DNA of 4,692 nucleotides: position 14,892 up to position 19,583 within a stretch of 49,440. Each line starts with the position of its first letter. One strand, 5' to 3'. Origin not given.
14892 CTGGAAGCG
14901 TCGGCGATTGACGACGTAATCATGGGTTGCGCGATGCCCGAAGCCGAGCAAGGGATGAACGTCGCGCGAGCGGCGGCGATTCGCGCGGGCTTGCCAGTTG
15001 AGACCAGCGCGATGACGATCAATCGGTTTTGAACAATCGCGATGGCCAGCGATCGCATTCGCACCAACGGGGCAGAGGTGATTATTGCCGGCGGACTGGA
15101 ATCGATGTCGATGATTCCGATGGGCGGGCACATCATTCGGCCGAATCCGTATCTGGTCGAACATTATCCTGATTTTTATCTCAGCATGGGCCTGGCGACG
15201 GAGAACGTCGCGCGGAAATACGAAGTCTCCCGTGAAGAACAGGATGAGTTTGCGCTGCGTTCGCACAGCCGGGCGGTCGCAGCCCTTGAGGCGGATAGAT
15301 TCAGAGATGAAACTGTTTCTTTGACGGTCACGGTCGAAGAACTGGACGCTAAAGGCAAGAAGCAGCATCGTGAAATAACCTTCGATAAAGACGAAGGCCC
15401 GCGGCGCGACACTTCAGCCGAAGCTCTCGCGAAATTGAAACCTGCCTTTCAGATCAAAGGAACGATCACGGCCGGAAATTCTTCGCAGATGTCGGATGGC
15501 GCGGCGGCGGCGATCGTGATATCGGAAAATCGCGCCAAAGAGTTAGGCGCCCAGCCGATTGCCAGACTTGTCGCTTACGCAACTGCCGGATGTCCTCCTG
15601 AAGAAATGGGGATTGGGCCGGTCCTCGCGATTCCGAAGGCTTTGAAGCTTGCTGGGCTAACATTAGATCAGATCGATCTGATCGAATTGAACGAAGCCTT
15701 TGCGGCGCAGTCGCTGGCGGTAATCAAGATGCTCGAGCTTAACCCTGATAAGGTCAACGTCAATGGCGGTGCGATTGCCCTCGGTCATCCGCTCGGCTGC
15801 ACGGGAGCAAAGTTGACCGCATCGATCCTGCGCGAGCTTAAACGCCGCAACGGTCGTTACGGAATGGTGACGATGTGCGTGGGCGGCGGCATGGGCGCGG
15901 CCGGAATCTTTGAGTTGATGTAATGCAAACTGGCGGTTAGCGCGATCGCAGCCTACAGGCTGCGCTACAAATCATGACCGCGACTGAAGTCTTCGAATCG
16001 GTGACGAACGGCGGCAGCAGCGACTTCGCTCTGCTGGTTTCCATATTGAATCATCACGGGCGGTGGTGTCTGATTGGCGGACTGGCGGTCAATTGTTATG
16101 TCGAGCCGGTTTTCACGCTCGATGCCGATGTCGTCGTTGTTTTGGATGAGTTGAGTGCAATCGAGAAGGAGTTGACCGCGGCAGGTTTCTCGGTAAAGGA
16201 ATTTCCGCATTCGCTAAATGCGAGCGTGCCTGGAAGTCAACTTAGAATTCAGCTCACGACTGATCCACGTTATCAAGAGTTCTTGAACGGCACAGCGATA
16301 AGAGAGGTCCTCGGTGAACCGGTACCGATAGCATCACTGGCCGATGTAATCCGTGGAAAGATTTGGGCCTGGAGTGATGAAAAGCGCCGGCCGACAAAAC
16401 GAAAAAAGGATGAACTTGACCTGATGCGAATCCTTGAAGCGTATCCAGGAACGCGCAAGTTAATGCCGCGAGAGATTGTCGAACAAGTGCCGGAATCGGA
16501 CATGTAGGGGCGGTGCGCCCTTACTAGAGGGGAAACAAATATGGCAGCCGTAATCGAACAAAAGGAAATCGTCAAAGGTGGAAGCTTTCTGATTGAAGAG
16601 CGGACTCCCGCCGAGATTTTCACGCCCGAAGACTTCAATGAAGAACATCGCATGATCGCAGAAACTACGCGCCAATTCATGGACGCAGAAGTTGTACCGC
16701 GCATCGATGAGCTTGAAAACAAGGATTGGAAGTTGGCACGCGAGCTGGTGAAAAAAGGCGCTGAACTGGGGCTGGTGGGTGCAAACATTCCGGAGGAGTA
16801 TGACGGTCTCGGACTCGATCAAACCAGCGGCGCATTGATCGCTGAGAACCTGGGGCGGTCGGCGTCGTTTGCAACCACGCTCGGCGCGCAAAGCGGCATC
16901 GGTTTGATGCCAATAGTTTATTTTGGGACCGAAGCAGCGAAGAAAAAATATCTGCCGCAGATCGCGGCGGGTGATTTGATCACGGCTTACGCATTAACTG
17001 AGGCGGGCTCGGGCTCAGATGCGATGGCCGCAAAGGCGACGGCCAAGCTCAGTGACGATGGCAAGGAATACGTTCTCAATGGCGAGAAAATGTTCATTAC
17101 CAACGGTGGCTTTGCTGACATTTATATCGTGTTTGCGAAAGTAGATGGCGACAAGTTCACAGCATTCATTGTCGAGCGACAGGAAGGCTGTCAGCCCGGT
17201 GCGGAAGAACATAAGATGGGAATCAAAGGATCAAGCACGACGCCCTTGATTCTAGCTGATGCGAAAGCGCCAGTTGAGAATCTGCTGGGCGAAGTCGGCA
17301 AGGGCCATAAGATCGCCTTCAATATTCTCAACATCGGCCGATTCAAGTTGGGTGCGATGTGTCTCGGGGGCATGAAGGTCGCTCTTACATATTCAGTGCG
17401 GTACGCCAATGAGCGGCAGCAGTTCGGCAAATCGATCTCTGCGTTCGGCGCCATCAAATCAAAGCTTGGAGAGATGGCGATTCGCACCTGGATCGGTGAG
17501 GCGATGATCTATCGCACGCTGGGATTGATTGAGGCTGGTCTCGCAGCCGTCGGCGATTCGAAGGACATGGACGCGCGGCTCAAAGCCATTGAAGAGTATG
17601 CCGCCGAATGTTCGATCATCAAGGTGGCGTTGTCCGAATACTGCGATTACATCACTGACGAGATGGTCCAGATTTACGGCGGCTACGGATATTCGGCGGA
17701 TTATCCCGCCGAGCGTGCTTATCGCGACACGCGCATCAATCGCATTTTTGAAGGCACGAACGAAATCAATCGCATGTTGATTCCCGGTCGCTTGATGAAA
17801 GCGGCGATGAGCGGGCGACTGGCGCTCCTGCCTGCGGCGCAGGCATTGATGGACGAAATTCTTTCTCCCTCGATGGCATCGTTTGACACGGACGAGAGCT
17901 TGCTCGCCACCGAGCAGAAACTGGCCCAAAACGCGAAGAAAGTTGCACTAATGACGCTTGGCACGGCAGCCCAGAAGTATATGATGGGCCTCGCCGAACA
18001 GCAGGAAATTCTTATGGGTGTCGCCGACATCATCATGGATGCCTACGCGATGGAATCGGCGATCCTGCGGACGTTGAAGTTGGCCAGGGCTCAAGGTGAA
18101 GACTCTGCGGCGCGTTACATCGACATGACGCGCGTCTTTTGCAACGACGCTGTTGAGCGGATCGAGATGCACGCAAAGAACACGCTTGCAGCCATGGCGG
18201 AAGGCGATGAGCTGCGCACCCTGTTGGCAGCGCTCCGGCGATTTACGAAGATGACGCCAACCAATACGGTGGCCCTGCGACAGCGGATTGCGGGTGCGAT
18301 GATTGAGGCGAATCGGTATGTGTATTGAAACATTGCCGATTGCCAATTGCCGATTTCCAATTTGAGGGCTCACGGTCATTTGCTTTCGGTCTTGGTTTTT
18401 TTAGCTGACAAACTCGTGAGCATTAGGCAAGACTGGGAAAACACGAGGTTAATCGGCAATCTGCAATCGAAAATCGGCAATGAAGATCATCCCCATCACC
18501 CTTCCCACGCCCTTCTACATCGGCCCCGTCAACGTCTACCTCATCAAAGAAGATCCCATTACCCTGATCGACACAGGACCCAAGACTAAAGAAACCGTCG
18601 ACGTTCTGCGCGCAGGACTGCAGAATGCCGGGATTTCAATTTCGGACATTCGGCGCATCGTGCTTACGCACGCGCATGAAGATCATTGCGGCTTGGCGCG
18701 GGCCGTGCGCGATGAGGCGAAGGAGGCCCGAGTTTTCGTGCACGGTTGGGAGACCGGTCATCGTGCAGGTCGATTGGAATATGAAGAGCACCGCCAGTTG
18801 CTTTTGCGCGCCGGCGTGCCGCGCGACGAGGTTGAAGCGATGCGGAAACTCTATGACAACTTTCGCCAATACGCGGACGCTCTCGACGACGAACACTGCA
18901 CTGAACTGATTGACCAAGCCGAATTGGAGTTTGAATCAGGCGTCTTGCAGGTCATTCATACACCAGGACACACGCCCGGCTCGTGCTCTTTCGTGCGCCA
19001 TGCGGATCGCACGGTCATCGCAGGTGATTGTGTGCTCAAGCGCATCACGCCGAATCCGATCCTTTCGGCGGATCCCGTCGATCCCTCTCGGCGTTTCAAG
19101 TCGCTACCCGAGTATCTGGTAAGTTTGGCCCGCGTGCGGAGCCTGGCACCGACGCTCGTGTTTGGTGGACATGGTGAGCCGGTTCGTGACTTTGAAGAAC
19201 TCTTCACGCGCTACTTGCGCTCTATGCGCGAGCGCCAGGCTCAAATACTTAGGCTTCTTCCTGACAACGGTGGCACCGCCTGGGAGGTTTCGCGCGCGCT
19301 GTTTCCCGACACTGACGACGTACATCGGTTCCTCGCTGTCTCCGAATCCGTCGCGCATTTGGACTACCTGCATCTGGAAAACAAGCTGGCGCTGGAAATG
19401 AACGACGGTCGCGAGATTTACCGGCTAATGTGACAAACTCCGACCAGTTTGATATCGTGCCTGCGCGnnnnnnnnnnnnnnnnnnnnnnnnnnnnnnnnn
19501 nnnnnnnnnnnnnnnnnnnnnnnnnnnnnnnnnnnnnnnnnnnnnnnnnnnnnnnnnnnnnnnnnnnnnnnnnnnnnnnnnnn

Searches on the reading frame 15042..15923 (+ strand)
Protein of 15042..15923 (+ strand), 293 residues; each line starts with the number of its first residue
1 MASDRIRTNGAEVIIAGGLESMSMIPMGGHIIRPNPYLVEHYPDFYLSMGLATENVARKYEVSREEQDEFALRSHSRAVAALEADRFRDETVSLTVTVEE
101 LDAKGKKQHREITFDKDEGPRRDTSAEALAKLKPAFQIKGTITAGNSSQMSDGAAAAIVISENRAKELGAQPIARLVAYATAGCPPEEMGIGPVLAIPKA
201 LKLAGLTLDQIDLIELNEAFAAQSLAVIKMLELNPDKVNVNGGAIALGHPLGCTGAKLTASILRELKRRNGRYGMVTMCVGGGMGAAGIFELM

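Call 15: search_protein_families(library=pfam, proteins=[window:15042-15923:+], max_evalue=0.001)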
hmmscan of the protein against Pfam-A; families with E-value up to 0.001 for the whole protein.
window:15042-15923:+ (293 aa): 2 families
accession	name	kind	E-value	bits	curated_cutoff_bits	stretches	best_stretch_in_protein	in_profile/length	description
PF02803.24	Thiolase_C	-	3.9e-50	169.1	27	1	171-291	2-122/123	Thiolase, C-terminal domain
PF00108.29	Thiolase_N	-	2.7e-42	145.4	26.4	1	2-162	95-259/260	Thiolase, N-terminal domain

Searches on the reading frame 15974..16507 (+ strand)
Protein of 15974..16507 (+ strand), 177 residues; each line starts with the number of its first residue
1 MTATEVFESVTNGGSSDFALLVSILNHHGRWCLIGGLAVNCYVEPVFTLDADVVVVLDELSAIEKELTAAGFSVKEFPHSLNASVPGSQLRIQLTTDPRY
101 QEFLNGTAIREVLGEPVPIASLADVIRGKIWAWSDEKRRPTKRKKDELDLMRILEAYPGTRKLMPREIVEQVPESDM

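Call 15: search_protein_families(library=pfam, proteins=[window:15974-16507:+], max_evalue=0.001)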
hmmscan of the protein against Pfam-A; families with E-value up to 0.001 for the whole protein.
window:15974-16507:+ (177 aa): 1 family
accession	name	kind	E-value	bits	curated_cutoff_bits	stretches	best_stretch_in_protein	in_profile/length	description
PF08843.17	AbiEii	-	3.7e-05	24.2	22.5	0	27-163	11-178/238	Nucleotidyl transferase AbiEii toxin, Type IV TA system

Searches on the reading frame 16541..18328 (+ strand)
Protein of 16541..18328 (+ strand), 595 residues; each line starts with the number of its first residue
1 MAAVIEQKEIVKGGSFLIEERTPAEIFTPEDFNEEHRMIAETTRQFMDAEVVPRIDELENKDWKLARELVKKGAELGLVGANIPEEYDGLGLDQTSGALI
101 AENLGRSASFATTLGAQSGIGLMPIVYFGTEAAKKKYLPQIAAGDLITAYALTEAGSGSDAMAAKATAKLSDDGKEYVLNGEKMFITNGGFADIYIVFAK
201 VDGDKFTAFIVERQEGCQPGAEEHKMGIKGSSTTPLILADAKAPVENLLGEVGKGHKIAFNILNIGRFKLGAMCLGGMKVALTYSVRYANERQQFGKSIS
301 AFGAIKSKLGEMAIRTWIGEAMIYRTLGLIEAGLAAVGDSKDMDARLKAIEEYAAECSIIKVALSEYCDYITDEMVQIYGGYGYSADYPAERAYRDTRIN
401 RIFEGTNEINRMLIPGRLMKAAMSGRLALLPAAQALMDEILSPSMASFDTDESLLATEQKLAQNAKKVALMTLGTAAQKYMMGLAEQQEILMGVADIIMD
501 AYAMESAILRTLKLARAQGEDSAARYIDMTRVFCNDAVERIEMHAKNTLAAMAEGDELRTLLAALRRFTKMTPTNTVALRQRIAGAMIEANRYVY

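Call 15: search_protein_families(library=pfam, proteins=[window:16541-18328:+], max_evalue=0.001)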
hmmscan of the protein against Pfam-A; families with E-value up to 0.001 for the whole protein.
window:16541-18328:+ (595 aa): 7 families
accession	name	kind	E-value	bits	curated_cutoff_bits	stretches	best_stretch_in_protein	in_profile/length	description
PF21263.2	Acyl-CoA-dh_C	-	1.4e-35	121.9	27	1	464-567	1-96/96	Acyl-CoA dehydrogenase, C-terminal domain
PF00441.29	Acyl-CoA_dh_1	-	1.5e-35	123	22.4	1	253-417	1-148/150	Acyl-CoA dehydrogenase, C-terminal domain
PF02771.21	Acyl-CoA_dh_N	-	5.1e-32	111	22.9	1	33-145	1-113/113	Acyl-CoA dehydrogenase, N-terminal domain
PF02770.24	Acyl-CoA_dh_M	-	3.4e-20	72.5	33.3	1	149-240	1-96/97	Acyl-CoA dehydrogenase, middle domain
PF08028.16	Acyl-CoA_dh_2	-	4.3e-11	43.7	22.7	1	271-407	4-133/134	Acyl-CoA dehydrogenase, C-terminal domain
PF21343.2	ACAD9-ACADV_C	-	4.6e-08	33.8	27.8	1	475-546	23-93/120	ACAD9/ACADV, C-terminal domain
PF22924.1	ACOX_C_alpha1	-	3.5e-06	27.4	27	1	266-409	7-159/169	Acyl-CoA oxidase, C-alpha1 domain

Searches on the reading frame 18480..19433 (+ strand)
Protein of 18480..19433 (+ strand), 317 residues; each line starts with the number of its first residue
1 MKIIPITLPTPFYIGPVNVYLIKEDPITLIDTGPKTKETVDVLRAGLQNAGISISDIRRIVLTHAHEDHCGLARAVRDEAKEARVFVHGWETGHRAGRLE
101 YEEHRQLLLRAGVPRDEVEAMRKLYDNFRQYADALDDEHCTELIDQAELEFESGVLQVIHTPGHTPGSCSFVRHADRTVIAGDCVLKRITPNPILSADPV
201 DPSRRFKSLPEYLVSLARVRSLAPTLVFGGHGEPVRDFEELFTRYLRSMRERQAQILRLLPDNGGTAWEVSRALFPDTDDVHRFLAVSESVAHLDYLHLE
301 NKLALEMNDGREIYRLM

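Call 16: search_protein_families(library=pfam, proteins=[window:18480-19433:+], max_evalue=0.001)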
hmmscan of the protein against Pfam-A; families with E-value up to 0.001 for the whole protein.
window:18480-19433:+ (317 aa): 3 families
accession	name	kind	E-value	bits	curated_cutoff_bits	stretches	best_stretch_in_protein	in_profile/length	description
PF00753.33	Lactamase_B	-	4.2e-26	92.5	22.7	1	15-231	4-196/196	Metallo-beta-lactamase superfamily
PF21221.3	B_lactamase-like_C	-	1.6e-06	28.2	27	1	265-303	7-46/46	Metallo-beta-lactamase-like, C-terminal domain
PF12706.13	Lactamase_B_2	-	0.00013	22.1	27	1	29-88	4-63/200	Beta-lactamase superfamily domain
